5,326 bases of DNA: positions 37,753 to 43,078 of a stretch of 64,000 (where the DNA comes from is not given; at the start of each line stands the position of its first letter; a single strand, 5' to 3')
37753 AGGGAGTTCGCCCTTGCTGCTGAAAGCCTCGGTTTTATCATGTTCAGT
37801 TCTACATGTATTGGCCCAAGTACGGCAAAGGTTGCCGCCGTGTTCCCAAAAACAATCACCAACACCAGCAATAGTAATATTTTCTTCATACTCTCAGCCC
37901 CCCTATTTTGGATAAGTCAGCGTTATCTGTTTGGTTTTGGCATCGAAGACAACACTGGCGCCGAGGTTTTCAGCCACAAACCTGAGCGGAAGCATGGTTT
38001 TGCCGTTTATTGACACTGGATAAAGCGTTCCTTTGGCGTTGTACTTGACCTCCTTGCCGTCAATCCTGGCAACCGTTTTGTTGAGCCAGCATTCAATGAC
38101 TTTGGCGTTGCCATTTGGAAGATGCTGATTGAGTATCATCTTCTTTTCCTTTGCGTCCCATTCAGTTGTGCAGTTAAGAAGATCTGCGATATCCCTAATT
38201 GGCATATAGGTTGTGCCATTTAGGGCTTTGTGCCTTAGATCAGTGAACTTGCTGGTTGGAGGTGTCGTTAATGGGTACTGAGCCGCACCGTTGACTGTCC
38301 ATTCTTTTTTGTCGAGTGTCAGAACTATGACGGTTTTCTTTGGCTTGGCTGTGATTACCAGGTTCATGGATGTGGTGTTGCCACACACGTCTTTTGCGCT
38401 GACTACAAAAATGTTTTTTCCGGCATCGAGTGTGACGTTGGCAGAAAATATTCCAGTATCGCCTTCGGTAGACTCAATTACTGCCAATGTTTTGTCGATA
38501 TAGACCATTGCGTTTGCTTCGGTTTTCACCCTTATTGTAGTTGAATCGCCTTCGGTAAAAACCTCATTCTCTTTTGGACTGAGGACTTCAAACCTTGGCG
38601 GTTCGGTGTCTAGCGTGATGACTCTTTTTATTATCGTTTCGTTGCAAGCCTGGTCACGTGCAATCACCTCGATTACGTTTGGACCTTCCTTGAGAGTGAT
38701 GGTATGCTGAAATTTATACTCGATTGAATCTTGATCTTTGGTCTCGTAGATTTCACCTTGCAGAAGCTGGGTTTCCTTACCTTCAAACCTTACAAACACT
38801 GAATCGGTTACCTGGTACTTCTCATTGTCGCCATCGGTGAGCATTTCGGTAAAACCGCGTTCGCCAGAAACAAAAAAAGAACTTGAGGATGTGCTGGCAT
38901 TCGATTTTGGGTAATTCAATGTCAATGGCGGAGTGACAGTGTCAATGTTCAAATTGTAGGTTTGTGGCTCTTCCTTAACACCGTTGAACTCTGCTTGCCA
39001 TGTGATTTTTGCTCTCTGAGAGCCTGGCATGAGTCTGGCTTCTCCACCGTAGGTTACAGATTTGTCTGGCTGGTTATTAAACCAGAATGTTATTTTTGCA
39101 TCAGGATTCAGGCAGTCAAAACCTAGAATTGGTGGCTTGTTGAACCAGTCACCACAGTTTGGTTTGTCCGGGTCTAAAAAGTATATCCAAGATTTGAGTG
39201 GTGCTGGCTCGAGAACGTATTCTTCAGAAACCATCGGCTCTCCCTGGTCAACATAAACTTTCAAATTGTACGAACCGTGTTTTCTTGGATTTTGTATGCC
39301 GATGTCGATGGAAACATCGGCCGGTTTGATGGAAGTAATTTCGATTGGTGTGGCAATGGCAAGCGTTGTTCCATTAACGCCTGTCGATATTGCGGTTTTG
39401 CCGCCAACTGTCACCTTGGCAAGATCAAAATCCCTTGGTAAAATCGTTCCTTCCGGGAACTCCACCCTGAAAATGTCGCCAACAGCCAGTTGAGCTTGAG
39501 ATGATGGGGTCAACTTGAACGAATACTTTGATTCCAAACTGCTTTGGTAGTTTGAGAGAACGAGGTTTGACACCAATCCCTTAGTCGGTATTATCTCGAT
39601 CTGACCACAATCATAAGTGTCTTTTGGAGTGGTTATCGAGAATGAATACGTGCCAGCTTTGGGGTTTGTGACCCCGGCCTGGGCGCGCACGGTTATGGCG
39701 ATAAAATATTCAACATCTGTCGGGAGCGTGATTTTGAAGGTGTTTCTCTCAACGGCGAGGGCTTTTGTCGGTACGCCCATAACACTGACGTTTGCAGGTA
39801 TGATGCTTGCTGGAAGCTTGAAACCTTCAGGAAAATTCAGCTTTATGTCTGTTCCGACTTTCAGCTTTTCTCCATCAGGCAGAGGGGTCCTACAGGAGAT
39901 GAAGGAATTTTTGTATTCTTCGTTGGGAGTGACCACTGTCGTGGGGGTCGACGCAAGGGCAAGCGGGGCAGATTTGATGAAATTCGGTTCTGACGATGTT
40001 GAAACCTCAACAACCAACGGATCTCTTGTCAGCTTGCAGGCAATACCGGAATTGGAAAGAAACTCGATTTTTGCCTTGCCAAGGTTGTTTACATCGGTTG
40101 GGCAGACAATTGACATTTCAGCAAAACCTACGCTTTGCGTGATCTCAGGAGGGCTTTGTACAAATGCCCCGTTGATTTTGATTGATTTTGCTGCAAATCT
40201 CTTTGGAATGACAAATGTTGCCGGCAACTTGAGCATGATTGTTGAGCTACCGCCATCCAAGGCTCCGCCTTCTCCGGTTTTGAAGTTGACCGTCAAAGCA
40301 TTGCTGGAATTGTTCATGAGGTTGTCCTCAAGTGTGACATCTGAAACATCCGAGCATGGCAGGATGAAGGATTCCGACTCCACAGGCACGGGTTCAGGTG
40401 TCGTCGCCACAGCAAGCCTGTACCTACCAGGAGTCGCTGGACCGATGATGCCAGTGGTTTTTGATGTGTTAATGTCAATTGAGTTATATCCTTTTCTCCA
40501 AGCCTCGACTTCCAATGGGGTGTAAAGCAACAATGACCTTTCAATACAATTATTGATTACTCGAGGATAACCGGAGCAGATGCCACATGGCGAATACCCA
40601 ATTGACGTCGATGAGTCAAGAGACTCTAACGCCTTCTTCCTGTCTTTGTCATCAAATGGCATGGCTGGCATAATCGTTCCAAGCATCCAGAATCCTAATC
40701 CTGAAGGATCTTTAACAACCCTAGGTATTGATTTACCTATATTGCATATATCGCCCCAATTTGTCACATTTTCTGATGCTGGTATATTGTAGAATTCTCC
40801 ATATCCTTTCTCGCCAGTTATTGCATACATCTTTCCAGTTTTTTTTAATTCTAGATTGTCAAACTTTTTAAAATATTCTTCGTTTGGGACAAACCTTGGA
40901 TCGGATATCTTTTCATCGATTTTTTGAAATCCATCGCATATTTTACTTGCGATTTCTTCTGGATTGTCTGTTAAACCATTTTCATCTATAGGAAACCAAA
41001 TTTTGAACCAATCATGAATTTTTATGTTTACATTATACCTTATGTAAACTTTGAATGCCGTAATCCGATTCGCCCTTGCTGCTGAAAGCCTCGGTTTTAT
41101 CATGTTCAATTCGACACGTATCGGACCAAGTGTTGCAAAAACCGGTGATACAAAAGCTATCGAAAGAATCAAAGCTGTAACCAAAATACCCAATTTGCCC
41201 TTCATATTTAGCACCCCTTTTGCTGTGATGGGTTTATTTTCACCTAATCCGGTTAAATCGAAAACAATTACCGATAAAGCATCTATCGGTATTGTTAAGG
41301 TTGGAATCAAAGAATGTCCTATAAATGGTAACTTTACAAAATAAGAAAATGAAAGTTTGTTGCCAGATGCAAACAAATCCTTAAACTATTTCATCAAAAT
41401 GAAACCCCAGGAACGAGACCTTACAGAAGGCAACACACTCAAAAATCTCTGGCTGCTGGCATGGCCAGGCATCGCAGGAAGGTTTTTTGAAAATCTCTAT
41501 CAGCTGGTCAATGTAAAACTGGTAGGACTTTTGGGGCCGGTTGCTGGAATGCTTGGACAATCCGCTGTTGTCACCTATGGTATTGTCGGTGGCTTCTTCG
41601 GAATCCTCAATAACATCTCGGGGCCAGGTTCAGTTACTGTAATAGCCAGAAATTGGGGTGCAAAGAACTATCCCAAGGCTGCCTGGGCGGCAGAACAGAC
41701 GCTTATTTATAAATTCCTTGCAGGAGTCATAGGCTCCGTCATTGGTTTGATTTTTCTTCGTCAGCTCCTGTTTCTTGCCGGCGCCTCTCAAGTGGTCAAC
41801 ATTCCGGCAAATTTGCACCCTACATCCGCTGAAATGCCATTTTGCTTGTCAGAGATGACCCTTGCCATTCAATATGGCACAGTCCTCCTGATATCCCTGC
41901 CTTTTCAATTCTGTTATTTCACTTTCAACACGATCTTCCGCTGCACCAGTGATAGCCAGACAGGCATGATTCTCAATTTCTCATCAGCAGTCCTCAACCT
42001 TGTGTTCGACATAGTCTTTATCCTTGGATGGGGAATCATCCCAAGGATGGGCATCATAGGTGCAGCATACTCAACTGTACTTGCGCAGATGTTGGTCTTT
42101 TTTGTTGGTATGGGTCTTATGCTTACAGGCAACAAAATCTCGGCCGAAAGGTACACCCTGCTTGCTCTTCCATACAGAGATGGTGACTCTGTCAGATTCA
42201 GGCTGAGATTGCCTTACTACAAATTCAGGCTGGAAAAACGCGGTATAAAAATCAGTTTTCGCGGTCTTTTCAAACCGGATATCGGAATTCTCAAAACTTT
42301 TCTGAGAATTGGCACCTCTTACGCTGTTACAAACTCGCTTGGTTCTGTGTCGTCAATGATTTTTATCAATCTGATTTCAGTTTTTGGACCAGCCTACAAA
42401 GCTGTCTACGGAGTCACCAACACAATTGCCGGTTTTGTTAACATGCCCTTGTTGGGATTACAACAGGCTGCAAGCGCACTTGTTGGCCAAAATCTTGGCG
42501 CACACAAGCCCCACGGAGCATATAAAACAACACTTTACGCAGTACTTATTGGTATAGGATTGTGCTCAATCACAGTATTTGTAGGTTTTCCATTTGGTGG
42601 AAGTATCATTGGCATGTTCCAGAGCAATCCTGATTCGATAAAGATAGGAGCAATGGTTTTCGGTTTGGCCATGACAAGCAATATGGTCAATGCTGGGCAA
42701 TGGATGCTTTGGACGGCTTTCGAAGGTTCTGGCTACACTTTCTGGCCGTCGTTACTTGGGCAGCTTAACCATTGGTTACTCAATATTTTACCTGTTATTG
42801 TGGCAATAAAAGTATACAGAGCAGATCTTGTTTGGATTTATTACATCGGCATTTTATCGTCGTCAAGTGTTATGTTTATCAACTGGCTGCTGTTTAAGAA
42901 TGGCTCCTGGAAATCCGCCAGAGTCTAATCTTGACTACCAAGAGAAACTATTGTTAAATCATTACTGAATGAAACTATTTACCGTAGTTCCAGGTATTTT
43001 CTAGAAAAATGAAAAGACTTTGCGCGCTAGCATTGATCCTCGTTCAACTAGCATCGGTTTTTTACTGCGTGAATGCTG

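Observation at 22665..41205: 18.5-kb tandem array of six paralogous, Cys-rich secreted surface proteins of an unrecognised family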

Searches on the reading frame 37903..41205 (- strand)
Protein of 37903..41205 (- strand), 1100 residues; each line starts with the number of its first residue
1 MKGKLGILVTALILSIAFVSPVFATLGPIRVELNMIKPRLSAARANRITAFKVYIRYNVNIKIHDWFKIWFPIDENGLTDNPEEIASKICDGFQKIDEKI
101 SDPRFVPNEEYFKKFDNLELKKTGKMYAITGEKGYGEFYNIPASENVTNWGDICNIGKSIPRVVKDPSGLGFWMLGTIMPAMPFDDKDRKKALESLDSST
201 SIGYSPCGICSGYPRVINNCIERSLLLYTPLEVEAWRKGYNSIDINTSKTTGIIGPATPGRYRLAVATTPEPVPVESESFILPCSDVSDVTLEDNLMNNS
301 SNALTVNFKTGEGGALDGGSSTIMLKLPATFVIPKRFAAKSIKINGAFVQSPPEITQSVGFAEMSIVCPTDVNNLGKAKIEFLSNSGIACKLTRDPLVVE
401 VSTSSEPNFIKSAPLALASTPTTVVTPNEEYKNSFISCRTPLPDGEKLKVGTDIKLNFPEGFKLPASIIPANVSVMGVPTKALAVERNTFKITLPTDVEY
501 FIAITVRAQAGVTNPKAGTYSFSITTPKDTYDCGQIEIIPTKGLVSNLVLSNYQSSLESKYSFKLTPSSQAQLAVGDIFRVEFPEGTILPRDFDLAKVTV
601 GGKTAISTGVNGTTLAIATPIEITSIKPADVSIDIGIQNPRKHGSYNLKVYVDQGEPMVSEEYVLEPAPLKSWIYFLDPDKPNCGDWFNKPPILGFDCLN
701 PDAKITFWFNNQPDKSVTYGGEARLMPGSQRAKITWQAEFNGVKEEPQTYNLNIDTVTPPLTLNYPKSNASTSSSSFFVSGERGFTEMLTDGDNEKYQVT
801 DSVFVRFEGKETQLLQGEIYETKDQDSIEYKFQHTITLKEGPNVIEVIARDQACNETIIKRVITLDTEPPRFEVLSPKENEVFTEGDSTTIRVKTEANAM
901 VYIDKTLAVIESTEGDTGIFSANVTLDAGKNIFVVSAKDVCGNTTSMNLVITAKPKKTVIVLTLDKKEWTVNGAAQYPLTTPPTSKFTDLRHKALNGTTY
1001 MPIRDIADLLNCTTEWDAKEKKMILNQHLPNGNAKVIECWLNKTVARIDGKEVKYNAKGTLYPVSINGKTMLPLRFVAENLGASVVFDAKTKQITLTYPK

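Call 4: search_protein_families(library=pfam, proteins=[window:37903-41205:-], max_evalue=0.01)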
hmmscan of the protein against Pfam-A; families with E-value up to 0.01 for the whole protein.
window:37903-41205:- (1100 aa): 3 families
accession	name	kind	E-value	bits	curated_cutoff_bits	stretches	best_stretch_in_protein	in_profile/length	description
PF07833.16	Cu_amine_oxidN1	-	1.8e-18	66.9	24.2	1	995-1095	16-107/108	Copper amine oxidase N-terminal domain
PF09136.16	Glucodextran_B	-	2.3e-08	34.3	27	2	870-953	1-81/83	Glucodextranase, domain B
PF19077.6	Big_13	-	0.00036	21.4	27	0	816-867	50-102/102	Bacterial Ig-like domain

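Call 5: search_protein_families(library=ncbifam, proteins=[window:37903-41205:-], max_evalue=0.01)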
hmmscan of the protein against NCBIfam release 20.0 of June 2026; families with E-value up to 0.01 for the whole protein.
window:37903-41205:- (1100 aa): 2 families
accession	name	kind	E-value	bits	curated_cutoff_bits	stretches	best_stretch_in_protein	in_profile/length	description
NF040520.1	Ig_like_BLP2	equivalog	0.00026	19.3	750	1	872-954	165-250/730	Ig-like repeat protein Blp2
NF033510.3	Ca_tandemer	repeat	0.0057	17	50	0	861-945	2-96/96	Ca2+-stabilized repeat-containing adhesin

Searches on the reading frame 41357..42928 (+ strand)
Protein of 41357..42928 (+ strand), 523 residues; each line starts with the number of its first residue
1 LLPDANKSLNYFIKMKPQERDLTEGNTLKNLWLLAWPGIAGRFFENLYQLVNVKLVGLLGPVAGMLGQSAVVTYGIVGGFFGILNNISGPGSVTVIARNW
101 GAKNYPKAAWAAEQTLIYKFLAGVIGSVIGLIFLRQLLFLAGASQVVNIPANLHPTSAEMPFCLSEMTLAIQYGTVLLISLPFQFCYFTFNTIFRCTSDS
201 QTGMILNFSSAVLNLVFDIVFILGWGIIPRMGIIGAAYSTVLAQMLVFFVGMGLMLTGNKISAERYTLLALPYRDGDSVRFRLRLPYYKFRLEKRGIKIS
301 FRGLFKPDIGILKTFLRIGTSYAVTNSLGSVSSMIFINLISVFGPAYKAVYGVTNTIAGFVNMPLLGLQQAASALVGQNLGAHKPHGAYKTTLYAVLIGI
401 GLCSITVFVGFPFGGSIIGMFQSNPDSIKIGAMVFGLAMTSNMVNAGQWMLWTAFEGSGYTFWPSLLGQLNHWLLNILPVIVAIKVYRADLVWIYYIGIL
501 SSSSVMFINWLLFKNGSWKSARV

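Call 12: search_protein_families(library=pfam, proteins=[window:41357-42928:+], max_evalue=0.001)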
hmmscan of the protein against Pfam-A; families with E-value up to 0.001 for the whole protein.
window:41357-42928:+ (523 aa): 1 family
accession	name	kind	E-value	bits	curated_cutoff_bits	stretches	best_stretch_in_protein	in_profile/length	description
PF01554.23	MatE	-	1.9e-31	109.4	24.9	2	323-469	3-149/161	MatE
